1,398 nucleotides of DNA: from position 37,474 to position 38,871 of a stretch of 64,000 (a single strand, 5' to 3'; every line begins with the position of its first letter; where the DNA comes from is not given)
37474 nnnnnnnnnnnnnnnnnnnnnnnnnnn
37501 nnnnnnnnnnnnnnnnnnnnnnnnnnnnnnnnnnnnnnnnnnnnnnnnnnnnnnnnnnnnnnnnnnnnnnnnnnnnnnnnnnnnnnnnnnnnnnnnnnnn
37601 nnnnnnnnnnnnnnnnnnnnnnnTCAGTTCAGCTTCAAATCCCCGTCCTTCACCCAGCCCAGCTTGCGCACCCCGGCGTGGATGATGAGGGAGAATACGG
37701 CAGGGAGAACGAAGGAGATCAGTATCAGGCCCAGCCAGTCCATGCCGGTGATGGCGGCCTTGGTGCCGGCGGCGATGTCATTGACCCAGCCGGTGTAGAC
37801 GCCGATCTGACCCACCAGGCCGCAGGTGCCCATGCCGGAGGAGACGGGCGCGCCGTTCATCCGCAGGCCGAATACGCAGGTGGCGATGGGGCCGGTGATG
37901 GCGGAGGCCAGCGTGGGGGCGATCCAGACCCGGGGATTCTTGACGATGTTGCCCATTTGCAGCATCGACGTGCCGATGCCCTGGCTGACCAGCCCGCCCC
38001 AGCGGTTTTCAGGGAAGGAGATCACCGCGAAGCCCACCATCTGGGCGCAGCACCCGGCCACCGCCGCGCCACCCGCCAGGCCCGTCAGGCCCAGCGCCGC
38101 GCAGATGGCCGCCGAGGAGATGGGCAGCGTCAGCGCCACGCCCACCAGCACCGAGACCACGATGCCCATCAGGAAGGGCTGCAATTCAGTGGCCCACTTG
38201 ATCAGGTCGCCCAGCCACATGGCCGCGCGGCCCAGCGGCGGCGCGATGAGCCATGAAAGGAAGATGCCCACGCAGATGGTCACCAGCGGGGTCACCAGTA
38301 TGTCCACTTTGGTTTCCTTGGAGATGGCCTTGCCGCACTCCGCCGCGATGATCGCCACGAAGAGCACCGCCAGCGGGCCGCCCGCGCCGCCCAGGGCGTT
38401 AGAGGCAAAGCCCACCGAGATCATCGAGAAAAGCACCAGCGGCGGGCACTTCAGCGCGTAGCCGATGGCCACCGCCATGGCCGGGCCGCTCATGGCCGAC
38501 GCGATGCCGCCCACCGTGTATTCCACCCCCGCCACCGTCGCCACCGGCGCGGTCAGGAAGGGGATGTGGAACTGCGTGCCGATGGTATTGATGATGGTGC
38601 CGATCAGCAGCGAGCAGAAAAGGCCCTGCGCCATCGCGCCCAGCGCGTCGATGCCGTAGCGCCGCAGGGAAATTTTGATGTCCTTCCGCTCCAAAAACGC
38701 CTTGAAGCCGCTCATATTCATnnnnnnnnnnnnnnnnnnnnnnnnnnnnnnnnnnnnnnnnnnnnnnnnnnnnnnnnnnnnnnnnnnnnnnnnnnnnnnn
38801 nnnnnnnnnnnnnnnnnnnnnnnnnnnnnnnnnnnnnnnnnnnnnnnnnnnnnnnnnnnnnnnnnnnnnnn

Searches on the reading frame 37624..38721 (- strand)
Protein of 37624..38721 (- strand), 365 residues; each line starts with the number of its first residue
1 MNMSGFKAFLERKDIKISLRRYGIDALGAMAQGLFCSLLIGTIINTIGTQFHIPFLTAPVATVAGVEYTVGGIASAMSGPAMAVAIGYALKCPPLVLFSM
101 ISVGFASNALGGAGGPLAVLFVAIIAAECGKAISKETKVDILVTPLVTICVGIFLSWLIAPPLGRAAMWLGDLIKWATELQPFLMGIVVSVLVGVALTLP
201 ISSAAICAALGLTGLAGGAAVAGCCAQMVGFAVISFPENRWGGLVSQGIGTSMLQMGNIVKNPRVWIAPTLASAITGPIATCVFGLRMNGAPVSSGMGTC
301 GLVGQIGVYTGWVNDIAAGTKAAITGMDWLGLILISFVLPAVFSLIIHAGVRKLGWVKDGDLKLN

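Call 43: search_protein_families(library=pfam, proteins=[window:37624-38721:-], max_evalue=0.0001)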
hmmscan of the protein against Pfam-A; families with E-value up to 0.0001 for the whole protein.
window:37624-38721:- (365 aa): 1 family
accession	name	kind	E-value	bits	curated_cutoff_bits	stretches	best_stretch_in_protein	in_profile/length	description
PF13303.11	PTS_EIIC_2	-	4.7e-92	309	28.9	1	25-364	2-327/327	Phosphotransferase system, EIIC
